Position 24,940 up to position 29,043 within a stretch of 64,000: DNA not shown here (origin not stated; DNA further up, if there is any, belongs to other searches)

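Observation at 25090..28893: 1267-aa domain-less secreted giant protein as first gene of the pilus operon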

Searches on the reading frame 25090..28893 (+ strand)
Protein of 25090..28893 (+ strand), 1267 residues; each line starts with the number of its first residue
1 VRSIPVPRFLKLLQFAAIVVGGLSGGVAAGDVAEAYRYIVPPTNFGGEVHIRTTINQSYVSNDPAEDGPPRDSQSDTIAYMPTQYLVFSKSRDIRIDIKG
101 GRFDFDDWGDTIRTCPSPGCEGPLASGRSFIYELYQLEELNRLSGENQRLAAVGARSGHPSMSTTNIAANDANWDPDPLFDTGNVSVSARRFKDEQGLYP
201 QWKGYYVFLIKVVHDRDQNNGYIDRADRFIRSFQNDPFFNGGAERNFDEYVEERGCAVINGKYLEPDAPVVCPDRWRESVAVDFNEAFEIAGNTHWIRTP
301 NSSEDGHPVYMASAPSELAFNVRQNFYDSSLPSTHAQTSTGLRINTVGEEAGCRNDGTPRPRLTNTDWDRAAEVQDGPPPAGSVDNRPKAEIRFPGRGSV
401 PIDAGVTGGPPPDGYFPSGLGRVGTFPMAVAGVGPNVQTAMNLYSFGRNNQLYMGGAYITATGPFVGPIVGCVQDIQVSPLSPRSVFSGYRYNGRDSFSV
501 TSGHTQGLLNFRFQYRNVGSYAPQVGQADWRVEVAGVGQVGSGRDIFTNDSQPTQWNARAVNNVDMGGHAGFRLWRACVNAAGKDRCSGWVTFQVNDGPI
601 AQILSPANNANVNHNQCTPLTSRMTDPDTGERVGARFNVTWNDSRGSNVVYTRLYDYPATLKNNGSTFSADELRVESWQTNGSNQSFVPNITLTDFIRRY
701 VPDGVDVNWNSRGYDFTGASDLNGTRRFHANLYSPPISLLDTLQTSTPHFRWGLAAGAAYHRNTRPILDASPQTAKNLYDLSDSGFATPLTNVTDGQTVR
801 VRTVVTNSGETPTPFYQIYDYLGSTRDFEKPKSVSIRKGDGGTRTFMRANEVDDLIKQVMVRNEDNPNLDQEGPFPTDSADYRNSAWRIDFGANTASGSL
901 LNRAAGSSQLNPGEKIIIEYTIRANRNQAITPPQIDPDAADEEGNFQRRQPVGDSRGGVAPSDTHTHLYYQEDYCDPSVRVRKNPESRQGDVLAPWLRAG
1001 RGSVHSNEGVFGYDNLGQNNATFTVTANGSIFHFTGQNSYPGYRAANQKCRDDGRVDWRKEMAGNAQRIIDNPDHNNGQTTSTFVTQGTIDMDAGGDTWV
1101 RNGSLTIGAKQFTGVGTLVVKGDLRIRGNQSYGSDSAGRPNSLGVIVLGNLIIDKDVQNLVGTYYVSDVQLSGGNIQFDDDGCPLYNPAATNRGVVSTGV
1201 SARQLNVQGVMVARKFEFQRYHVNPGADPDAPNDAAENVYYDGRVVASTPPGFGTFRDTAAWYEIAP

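Call 6: search_protein_families(library=pfam, proteins=[window:25090-28893:+], max_evalue=0.01)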
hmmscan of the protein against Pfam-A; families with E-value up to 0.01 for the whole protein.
window:25090-28893:+ (1267 aa): 0 families

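Call 8: search_protein_families(library=ncbifam, proteins=[window:25090-28893:+], max_evalue=0.01)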
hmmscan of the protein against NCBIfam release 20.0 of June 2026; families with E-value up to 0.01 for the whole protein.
window:25090-28893:+ (1267 aa): 0 families

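Call 9: search_solved_structures(query=window:25090-28893:+, max_evalue=1)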
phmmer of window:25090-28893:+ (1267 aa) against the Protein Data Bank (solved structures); distinct sequences matched with E-value up to 1: 1.
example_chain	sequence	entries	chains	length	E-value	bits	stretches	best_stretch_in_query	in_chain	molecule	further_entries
5uw8_A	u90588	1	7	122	0.72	10.7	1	456-528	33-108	Probable phospholipid ABC transporter-binding protein MlaD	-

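Call 10: find_homologous_proteins(query=window:25090-28893:+)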
Query window:25090-28893:+ (1267 aa): 2 proteins with E <= 0.001 among 8000 candidates.
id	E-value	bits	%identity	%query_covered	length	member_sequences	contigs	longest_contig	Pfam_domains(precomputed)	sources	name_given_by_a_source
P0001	0.0e+0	2968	100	100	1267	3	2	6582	-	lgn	-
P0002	0.0e+0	1775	65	99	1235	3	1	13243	-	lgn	-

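Call 12: find_encoding_contigs(protein=P0002, flank=10000)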
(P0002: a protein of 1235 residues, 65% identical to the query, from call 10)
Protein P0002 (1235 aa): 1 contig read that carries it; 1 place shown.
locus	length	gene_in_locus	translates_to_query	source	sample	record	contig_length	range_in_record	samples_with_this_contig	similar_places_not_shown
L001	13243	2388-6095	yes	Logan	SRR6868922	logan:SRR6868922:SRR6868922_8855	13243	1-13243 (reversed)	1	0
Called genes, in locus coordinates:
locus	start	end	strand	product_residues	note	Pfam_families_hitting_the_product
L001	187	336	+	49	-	-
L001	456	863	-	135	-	-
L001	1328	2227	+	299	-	-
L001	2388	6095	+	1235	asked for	-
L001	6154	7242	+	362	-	PF11104:PilM_2, PF14450:FtsA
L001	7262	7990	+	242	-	-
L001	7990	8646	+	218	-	PF04350:PilO (weak)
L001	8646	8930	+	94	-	-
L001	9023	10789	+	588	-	PF05157:MshEN, PF00437:T2SSE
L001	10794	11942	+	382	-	PF00437:T2SSE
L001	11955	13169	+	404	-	PF28597:T2SSF_N, PF00482:T2SSF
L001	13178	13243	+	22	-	?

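Call 13: find_encoding_contigs(protein=P0001, flank=10000)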
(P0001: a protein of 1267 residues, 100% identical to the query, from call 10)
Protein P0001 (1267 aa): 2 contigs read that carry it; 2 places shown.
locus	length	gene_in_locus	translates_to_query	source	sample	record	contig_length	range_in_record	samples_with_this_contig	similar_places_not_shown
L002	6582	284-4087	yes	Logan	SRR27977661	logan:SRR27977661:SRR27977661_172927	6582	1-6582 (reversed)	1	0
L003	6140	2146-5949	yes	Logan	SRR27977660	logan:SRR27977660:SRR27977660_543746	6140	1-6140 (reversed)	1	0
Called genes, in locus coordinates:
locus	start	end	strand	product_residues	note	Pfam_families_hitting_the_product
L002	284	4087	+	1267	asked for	-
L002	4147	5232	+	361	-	PF11104:PilM_2, PF14450:FtsA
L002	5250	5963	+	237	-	-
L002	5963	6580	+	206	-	?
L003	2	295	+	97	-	?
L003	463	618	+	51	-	-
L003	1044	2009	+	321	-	-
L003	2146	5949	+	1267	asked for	-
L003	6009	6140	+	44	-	?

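Call 31: search_protein_representatives(alignment_id=A1)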
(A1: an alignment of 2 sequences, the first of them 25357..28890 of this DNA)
Query: 2 sequences, 1186 profile positions. Proteins with E-value up to 0.001 (for the whole library): 244; up to 1e-10: 83; up to 1e-30: 24. The best 150 are listed.
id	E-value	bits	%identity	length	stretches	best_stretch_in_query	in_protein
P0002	0.0e+00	2471.7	-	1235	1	1-1186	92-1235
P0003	3.0e-272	922.9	-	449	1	500-945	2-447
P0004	9.3e-230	782.1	-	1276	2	582-1186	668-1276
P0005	1.4e-196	672.3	-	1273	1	34-1186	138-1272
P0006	3.7e-148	511.9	-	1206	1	44-1186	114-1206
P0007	2.7e-147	509.0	-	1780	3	804-1186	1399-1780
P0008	6.0e-147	507.9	-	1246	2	366-1186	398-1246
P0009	1.7e-146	506.4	-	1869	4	789-1186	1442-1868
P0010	4.4e-142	491.7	-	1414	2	103-1186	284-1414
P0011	3.4e-139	482.2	-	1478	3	796-1186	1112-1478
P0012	1.2e-135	470.5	-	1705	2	363-1186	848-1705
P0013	9.9e-135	467.4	-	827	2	786-1186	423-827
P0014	2.4e-131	456.2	-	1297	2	361-1186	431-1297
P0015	1.1e-119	417.6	-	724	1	505-1186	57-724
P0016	2.6e-109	383.2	-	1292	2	510-1186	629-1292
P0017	2.3e-107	376.8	-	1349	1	89-1186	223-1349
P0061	3.7e-12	61.4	-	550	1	1015-1182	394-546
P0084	1.0e-10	56.6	-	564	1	1019-1178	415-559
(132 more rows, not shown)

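Call 34: search_protein_families(library=pfam, alignment_id=A2, max_evalue=0.01)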
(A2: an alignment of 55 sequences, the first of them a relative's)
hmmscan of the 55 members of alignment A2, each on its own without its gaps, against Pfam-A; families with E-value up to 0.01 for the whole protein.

A. member 1, P0001 (1267 aa): 0 families

B. families by the number of members that match (of 55 scanned): 14 families
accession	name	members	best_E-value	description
PF13948.11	DUF4215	5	2e-08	Domain of unknown function (DUF4215)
PF13517.12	FG-GAP_3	2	2.9e-49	FG-GAP-like repeat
PF01839.29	FG-GAP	2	8.3e-20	FG-GAP repeat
PF25788.1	Ig_Rha78A_N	2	1.5e-11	Rha78A-like, N-terminal immunoglobulin domain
PF00801.26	PKD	2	7.5e-09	PKD domain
PF18911.6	PKD_4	2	1.3e-07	PKD domain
PF13620.12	CarboxypepD_reg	2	9.5e-07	Carboxypeptidase regulatory-like domain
PF13715.12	CarbopepD_reg_2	2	7.7e-05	CarboxypepD_reg-like domain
PF23981.1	DUF7305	2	0.00032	Domain of unknown function (DUF7305)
PF13385.13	Laminin_G_3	1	6.7e-34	Concanavalin A-like lectin/glucanases superfamily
PF00041.27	fn3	1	6.1e-06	Fibronectin type III domain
PF16158.11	N_BRCA1_IG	1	0.0001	Ig-like domain from next to BRCA1 gene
PF22925.3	TS_C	1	0.0011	Trans-sialidase, C-terminal domain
PF07953.20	Toxin_R_bind_N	1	0.0034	Clostridium neurotoxin, N-terminal receptor binding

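Call 78: list_cluster_members(proteins=[P0004, P0005, P0006, P0009, P0010, P0011, P0012, P0014, P0016, P0017])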
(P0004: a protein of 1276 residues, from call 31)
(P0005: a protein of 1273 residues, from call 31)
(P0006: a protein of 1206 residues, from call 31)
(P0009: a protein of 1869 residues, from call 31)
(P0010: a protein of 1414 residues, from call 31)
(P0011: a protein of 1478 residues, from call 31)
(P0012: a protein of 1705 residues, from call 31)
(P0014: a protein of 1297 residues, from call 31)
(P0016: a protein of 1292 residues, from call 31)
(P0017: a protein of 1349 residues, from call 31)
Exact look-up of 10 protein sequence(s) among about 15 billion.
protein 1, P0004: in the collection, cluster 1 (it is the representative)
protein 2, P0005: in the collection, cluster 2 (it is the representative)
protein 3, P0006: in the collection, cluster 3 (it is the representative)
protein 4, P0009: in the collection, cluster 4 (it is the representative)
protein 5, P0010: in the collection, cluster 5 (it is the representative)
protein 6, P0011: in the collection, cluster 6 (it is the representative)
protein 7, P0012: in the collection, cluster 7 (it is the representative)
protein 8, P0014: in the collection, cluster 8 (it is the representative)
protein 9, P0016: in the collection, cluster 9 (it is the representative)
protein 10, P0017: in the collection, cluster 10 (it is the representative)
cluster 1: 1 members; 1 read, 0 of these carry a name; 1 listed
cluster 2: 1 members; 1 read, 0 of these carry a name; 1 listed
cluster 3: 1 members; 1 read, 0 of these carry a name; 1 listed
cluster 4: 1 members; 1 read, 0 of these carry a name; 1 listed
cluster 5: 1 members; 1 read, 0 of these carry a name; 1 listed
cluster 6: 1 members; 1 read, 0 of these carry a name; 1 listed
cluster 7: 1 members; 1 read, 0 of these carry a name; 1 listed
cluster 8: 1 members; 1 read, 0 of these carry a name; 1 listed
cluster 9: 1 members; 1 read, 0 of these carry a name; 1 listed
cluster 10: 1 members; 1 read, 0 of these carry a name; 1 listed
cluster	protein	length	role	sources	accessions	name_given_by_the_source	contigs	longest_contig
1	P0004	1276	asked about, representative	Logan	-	-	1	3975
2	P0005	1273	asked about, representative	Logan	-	-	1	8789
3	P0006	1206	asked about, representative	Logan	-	-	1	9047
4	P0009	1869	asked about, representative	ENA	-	-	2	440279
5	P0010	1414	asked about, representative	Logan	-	-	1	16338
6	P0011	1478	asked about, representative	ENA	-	-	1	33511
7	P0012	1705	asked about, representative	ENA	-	-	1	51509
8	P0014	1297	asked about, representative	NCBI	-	-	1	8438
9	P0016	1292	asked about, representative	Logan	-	-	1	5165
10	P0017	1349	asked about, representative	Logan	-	-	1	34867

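Call 86: find_encoding_contigs(protein=P0084, flank=5000, max_places=1)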
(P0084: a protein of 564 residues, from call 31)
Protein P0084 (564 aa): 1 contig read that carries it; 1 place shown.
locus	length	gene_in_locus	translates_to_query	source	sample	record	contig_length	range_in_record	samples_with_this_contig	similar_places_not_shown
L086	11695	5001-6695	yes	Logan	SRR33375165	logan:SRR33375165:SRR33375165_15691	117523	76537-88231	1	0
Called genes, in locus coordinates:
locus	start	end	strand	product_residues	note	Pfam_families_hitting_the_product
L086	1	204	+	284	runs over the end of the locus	PF00763:THF_DHG_CYH, PF02882:THF_DHG_CYH_C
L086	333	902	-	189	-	-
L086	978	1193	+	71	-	-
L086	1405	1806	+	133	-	PF05622:HOOK (weak)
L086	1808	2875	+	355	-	PF01926:MMR_HSR1, PF02421:FeoB_N (weak), PF06071:YchF-GTPase_C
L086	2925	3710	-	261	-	-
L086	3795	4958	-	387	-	PF01555:N6_N4_Mtase, PF13649:Methyltransf_25 (faint), PF01170:UPF0020, PF13847:Methyltransf_31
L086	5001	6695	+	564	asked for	-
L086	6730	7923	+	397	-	PF11104:PilM_2, PF06723:MreB_Mbl (faint), PF08841:DDR (faint), PF11104:PilM_2, PF14450:FtsA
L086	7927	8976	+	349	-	-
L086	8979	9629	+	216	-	-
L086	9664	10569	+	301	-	PF25833:Fn3_SaeA_3rd (weak)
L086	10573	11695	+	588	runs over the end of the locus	PF05157:MshEN, PF00437:T2SSE, PF13555:AAA_29 (faint)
